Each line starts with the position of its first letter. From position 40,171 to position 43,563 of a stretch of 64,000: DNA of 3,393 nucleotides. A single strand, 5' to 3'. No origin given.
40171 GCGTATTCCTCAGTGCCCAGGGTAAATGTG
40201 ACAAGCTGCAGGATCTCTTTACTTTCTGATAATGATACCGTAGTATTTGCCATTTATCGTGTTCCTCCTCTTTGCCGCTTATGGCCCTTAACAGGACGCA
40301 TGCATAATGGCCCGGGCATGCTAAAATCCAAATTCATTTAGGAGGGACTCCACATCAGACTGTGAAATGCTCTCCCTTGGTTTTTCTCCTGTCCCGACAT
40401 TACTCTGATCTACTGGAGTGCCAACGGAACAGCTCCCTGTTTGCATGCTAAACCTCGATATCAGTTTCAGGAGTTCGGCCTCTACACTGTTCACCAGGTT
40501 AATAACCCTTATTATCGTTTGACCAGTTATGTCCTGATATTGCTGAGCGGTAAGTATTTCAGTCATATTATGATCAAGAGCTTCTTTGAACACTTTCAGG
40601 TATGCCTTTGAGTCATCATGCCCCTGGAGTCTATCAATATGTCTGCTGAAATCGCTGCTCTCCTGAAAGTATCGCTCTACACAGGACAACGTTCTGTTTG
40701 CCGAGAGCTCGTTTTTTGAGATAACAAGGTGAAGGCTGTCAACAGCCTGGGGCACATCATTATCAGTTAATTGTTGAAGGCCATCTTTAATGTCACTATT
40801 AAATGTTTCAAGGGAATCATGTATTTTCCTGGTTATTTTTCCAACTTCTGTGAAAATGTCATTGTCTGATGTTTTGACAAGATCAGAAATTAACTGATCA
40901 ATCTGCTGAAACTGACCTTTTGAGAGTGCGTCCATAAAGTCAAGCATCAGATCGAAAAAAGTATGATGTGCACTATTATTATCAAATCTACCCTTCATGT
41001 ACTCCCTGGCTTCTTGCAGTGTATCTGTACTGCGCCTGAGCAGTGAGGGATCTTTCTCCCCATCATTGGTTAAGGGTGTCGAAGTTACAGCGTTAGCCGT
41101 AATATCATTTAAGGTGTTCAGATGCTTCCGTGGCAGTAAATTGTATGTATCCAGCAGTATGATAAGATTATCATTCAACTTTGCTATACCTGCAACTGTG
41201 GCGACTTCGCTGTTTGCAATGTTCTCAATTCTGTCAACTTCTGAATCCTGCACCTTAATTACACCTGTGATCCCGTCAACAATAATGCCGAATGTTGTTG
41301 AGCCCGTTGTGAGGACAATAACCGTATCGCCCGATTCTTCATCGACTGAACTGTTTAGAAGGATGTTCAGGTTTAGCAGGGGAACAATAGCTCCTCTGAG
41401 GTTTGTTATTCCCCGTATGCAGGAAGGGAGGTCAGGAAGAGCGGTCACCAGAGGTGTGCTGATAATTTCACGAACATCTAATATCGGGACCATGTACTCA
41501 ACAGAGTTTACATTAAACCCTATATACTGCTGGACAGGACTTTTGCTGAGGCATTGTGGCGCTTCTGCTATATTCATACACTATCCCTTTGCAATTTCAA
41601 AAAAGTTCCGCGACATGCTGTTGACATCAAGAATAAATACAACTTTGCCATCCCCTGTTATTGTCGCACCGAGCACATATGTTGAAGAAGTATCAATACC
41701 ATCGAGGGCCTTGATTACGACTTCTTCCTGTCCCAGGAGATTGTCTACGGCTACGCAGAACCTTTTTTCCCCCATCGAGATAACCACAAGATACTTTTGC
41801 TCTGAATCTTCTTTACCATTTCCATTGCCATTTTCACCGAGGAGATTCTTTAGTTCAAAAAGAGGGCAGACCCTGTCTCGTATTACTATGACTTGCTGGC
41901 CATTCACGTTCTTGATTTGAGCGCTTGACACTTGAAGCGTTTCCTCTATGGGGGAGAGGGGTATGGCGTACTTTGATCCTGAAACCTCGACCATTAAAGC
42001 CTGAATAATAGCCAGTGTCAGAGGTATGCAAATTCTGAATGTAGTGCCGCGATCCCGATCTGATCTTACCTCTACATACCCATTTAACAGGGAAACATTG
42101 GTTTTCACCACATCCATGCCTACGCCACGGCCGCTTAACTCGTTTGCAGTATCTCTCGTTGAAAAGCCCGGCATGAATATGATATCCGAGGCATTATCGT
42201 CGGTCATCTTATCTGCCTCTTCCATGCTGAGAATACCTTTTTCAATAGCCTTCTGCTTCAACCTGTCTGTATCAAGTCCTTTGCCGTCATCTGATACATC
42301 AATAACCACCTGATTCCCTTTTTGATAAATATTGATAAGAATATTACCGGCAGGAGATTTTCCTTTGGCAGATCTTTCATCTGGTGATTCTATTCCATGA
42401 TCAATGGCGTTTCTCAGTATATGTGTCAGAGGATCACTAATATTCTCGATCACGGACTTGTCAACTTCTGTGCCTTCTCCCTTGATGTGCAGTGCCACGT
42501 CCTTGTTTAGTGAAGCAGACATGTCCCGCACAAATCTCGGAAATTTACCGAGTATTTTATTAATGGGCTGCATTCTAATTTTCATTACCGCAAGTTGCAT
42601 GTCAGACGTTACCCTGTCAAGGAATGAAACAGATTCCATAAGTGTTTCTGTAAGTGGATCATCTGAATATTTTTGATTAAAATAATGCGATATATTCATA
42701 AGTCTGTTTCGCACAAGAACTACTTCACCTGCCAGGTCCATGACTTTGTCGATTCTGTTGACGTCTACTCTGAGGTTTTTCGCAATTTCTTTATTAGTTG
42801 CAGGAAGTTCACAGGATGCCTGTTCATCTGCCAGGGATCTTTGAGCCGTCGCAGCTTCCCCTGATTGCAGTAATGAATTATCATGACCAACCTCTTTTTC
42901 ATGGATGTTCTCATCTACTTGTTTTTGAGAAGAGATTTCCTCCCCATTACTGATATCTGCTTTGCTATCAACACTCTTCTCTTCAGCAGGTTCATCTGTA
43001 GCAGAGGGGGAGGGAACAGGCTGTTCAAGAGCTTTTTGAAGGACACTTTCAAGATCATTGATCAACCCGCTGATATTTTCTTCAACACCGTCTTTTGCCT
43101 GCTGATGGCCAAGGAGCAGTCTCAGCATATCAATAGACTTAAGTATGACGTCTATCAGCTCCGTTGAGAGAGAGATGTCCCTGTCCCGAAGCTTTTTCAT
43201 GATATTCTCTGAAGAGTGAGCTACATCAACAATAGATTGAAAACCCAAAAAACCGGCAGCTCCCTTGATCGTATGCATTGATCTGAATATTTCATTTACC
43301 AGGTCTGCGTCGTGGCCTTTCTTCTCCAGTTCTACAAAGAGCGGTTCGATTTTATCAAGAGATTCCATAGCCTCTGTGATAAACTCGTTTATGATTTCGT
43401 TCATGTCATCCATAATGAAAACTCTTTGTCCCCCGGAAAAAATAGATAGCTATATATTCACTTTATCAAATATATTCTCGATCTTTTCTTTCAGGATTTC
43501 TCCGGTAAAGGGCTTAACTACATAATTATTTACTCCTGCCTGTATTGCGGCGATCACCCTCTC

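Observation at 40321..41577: CheW-CheZ fusion: the CheY-P phosphatase is covalently joined to an array-coupling domain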

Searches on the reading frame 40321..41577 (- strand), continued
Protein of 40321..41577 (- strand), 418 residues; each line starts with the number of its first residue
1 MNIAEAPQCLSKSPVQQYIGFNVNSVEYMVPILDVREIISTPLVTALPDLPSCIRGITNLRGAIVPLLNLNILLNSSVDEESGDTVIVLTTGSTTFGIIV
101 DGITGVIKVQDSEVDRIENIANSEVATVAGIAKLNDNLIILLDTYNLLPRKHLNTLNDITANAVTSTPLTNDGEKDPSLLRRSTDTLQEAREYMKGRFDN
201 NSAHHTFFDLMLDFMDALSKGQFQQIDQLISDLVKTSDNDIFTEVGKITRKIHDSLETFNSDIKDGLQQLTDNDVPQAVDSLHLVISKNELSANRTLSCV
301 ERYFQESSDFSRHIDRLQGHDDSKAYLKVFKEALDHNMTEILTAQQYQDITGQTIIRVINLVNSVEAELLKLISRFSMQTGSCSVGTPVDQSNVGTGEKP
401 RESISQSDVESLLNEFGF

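Call 53: find_encoding_contigs(protein=P0285, flank=8000, max_places=2)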
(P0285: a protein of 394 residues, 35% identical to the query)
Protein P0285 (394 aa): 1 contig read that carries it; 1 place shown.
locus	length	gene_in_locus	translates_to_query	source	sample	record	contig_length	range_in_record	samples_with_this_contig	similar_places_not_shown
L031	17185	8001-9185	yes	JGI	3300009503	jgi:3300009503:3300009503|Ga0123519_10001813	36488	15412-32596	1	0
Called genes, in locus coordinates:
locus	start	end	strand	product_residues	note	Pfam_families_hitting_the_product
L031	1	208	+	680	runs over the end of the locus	PF00771:FHIPEP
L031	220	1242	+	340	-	PF00448:SRP54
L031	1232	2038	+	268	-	PF00142:Fer4_NifH, PF01656:CbiA, PF02374:ArsA_ATPase (faint), PF06564:CBP_BcsQ (weak), PF10609:ParA, PF13614:AAA_31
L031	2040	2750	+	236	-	PF04542:Sigma70_r2, PF04539:Sigma70_r3 (weak), PF08281:Sigma70_r4_2, PF04545:Sigma70_r4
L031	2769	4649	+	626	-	PF01602:Adaptin_N (faint), PF02985:HEAT (faint), PF03130:HEAT_PBS (faint), PF13513:HEAT_EZ (faint), PF13646:HEAT_2, PF21581:SCD (faint), PF23227:HEAT_MROH2B_C (faint), PF13646:HEAT_2, +5 more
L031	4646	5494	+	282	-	PF03705:CheR_N, PF01739:CheR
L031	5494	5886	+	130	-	PF00072:Response_reg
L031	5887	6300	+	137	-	PF00072:Response_reg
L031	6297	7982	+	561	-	PF01627:Hpt, PF02895:H-kinase_dim, PF02518:HATPase_c, PF01584:CheW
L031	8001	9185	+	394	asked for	PF01584:CheW, PF04344:CheZ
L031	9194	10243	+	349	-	PF00072:Response_reg, PF01339:CheB_methylest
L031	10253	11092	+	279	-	PF08668:HDOD, PF01966:HD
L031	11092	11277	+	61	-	-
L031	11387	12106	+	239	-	PF00460:Flg_bb_rod (weak), PF22692:LlgE_F_G_D1, PF06429:Flg_bbr_C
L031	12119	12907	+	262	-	PF00460:Flg_bb_rod, PF22692:LlgE_F_G_D1, PF06429:Flg_bbr_C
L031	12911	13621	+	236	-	PF08666:SAF, PF13144:ChapFlgA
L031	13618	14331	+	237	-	PF02107:FlgH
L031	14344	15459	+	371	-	PF02119:FlgI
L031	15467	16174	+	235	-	PF01551:Peptidase_M23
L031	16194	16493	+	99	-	PF04316:FlgM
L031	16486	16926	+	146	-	PF05130:FlgN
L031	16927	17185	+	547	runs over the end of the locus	PF22638:FlgK_D1, PF06429:Flg_bbr_C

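Call 54: find_encoding_contigs(protein=P0294, flank=8000, max_places=2)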
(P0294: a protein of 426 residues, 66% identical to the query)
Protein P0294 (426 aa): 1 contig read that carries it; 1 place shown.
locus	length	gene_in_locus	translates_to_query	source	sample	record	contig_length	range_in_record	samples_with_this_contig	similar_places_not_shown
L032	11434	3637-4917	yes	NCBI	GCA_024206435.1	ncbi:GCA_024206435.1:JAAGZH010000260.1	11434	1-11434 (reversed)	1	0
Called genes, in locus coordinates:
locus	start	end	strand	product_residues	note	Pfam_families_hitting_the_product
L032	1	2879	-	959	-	PF01627:Hpt, PF02895:H-kinase_dim, PF02518:HATPase_c, PF01584:CheW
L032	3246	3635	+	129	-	PF00072:Response_reg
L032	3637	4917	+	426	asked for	PF01584:CheW, PF04344:CheZ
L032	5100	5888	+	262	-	PF20560:MotA_N, PF01618:MotA_ExbB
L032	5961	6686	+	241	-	PF13677:MotB_plug, PF00691:OmpA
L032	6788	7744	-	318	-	PF00072:Response_reg, PF00990:GGDEF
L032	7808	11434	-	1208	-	PF08376:NIT, PF00989:PAS, PF13426:PAS_9, PF00512:HisKA, PF02518:HATPase_c, PF00072:Response_reg, PF00072:Response_reg, PF01627:Hpt, +3 more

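Call 55: find_encoding_contigs(protein=P0278, flank=7000, max_places=1)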
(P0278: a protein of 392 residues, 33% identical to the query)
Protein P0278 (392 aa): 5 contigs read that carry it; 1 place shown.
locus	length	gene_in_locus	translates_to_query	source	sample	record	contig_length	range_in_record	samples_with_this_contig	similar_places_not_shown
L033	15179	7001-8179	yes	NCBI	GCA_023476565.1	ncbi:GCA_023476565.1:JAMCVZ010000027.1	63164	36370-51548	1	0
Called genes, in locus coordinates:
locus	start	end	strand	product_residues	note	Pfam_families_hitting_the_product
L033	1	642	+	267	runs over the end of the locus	PF00142:Fer4_NifH (faint), PF01656:CbiA, PF02374:ArsA_ATPase (weak), PF10609:ParA, PF13614:AAA_31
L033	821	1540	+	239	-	PF04542:Sigma70_r2, PF04539:Sigma70_r3, PF08281:Sigma70_r4_2, PF04545:Sigma70_r4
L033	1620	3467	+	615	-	PF00514:Arm (faint), PF01602:Adaptin_N (faint), PF02985:HEAT (faint), PF12717:Cnd1 (faint), PF13646:HEAT_2, PF13646:HEAT_2 (weak), PF03130:HEAT_PBS (weak), PF13646:HEAT_2, +4 more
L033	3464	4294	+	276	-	PF03705:CheR_N, PF08242:Methyltransf_12 (faint), PF01739:CheR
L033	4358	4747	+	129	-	PF00072:Response_reg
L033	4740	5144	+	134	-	PF00072:Response_reg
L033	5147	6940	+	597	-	PF01627:Hpt, PF02895:H-kinase_dim, PF02518:HATPase_c, PF01584:CheW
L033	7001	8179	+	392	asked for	PF01584:CheW, PF04344:CheZ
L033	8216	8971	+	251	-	PF12849:PBP_like_2, PF13531:SBP_bac_11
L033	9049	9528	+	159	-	PF00581:Rhodanese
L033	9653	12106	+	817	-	PF00672:HAMP, PF00015:MCPsignal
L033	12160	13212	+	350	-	PF00072:Response_reg, PF01339:CheB_methylest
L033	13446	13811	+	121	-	PF00072:Response_reg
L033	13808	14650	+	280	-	PF08668:HDOD, PF01966:HD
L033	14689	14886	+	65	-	-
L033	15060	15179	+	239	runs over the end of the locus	PF00460:Flg_bb_rod, PF22692:LlgE_F_G_D1, PF06429:Flg_bbr_C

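Call 56: find_encoding_contigs(protein=P0295, flank=7000, max_places=1)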
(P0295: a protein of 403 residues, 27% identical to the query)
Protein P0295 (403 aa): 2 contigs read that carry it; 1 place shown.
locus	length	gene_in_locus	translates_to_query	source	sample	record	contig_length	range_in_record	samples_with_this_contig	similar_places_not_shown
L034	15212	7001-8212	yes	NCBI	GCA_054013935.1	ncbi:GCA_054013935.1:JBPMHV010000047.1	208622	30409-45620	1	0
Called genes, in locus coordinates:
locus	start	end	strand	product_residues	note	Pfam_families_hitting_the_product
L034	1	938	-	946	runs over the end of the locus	PF13439:Glyco_transf_4 (faint), PF13692:Glyco_trans_1_4, PF00534:Glycos_transf_1, PF13692:Glyco_trans_1_4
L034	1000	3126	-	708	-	PF04055:Radical_SAM (weak)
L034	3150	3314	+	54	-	-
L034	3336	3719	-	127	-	-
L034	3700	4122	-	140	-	PF02561:FliS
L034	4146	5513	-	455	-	PF02465:FliD_N, PF07196:Flagellin_IN (weak), PF07195:FliD_C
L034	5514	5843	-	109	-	PF03646:FlaG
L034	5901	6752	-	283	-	PF00669:Flagellin_N, PF00700:Flagellin_C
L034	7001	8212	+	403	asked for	PF01584:CheW, PF04344:CheZ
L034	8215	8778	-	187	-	-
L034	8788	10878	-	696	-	PF00009:GTP_EFTU, PF22042:EF-G_D2, PF03144:GTP_EFTU_D2, PF14492:EFG_III, PF16658:RF3_C (faint), PF03764:EFG_IV, PF00679:EFG_C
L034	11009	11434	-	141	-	PF04246:RseC_MucC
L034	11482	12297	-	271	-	PF00528:BPD_transp_1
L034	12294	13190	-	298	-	PF00528:BPD_transp_1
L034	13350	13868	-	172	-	PF00254:FKBP_C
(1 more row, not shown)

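Call 57: find_encoding_contigs(protein=P0289, flank=7000, max_places=1)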
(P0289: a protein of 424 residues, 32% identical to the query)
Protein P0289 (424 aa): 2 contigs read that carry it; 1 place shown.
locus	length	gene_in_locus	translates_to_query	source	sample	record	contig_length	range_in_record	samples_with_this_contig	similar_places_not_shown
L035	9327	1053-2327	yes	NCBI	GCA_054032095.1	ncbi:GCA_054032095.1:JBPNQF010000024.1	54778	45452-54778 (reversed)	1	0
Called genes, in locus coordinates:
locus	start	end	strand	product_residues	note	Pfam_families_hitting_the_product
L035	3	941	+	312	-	?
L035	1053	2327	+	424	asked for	PF01584:CheW, PF04344:CheZ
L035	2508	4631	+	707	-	PF08376:NIT, PF00015:MCPsignal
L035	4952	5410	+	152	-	PF00072:Response_reg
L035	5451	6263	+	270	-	PF08668:HDOD, PF01966:HD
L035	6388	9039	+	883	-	PF00989:PAS, PF08448:PAS_4, PF13426:PAS_9, PF01590:GAF, PF13185:GAF_2, PF13492:GAF_3, PF00989:PAS, PF08448:PAS_4, +8 more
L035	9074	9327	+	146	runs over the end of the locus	PF03479:PCC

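Call 72: predict_structure(alignment_id=A3)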
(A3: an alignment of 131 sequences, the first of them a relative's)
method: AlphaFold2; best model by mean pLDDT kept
length: 411 residues; sequences in the alignment: 131
mean_pLDDT: 72.2   pTM: 0.37
mean pLDDT of the five models: 72.2, 68.7, 68.4, 67.0, 64.2
residues with pLDDT >= 90: 29; 70-90: 244; 50-70: 88; < 50: 50
segments of 3 or more residues with pLDDT < 50: 143-151, 164-170, 367-397
pLDDT, mean of each block of 10 residues (from residue 1): 85 88 88 77 79 85 58 84 89 83 63 81 84 73 47 53 46 58 63 78 79 79 66 73 75 69 79 81 87 89 85 90 90 81 80 75 54 28 26 47 70 46
secondary structure, 60 per line:
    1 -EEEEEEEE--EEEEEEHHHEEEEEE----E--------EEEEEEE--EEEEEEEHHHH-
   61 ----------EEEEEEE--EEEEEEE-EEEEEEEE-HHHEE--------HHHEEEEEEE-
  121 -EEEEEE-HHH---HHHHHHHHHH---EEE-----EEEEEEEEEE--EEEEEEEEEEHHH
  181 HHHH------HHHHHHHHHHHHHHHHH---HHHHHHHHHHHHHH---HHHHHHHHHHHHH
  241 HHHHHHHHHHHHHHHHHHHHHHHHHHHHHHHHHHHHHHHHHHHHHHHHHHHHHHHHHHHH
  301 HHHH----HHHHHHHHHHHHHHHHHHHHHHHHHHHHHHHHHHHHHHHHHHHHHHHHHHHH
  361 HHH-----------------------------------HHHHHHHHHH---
elements in order: E2-9 E12-17 E21-26 E40-46 E49-55 H56-59 E71-77 E80-86 E88-95 E113-119 E122-127 H135-144 E148-150 E156-165 E168-177 H178-184 H191-207 H211-224 H228-304 H309-363 H399-408

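Call 75: search_protein_families(library=pfam, proteins=[P0306, P0309, P0296, P0133], max_evalue=0.001)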
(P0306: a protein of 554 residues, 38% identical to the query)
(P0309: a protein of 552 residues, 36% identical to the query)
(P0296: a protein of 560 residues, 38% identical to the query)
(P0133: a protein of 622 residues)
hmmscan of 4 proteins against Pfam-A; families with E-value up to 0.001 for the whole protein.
P0306 (554 aa): 2 families
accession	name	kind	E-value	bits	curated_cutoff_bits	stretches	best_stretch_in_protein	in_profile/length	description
PF01584.24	CheW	-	1.9e-40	138.1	23.5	1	22-155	1-134/138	CheW-like domain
PF04344.18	CheZ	-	5.1e-06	26.9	30.7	1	386-534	5-164/203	Chemotaxis phosphatase, CheZ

P0309 (552 aa): 2 families
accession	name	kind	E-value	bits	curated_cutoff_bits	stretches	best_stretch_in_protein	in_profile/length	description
PF01584.24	CheW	-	1e-39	135.7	23.5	1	22-156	1-135/138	CheW-like domain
PF04344.18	CheZ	-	2.4e-06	28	30.7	1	384-537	5-169/203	Chemotaxis phosphatase, CheZ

P0296 (560 aa): 1 family
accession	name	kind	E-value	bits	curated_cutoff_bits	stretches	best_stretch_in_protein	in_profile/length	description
PF01584.24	CheW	-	1.1e-114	378.7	23.5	3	407-545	1-137/138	CheW-like domain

P0133 (622 aa): 1 family
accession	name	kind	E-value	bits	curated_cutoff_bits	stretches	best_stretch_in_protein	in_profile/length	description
PF01584.24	CheW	-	1.5e-113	374.9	23.5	3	475-612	1-136/138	CheW-like domain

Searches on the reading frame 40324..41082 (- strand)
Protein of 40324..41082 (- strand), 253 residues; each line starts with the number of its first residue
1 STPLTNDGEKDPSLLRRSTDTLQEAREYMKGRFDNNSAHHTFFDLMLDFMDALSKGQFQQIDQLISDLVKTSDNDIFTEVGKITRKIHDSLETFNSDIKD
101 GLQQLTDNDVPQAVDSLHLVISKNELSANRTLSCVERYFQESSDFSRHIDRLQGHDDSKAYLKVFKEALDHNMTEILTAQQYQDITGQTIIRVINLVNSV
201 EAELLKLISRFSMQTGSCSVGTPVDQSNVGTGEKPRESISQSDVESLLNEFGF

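Call 58: search_solved_structures(query=window:40324-41082:-, max_evalue=1, show_alignments=2)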
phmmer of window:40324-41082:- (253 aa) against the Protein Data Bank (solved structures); distinct sequences matched with E-value up to 1: 1.
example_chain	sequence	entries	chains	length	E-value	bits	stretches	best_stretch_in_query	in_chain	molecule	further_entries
1kmi_Z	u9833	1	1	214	5.1e-08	36.1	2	172-210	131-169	Chemotaxis protein cheZ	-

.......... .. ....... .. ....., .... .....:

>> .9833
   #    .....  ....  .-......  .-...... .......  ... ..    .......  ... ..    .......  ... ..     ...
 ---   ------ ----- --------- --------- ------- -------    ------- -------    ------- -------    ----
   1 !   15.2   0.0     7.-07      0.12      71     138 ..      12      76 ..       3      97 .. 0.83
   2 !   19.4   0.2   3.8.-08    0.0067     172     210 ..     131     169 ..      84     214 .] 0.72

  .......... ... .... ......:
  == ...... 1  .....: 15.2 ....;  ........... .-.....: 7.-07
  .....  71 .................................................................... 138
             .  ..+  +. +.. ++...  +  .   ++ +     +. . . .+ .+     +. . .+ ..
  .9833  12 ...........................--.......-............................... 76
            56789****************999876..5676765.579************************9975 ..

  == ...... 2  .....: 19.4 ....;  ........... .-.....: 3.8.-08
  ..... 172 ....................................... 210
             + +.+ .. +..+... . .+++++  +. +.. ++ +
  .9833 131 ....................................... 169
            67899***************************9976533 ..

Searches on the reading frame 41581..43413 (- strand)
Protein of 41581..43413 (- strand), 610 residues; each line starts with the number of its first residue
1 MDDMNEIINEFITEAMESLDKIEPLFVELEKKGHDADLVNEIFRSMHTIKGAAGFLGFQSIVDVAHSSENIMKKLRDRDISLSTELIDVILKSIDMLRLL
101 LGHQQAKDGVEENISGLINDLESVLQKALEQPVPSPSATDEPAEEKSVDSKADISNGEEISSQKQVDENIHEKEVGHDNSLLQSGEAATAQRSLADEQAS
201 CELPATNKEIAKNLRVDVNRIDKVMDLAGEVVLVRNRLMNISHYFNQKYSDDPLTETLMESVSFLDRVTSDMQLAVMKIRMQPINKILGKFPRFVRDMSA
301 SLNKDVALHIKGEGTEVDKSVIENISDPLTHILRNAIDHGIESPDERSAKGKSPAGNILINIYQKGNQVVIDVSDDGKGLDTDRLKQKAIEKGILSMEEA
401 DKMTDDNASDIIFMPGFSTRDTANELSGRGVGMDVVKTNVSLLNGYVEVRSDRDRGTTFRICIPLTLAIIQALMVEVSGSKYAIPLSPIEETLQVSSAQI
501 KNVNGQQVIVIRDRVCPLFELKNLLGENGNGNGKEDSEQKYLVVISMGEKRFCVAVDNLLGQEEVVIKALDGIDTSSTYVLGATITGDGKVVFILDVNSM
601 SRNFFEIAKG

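Call 3: search_protein_families(library=pfam, proteins=[window:41581-43413:-], max_evalue=0.1)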
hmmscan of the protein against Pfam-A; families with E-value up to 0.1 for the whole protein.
window:41581-43413:- (610 aa): 4 families
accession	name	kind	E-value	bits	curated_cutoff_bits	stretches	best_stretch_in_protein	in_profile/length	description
PF01584.24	CheW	-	4.5e-26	91.6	23.5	1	471-600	1-133/138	CheW-like domain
PF02518.31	HATPase_c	-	1.8e-18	67.5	26.4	1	326-466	3-110/111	Histidine kinase-, DNA gyrase B-, and HSP90-like ATPase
PF02895.20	H-kinase_dim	-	3.9e-15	56.5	23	1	214-279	4-68/68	Signal transducing histidine kinase, homodimeric domain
PF01627.28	Hpt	-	8.7e-15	55.2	24.6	1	6-98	1-82/84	Hpt domain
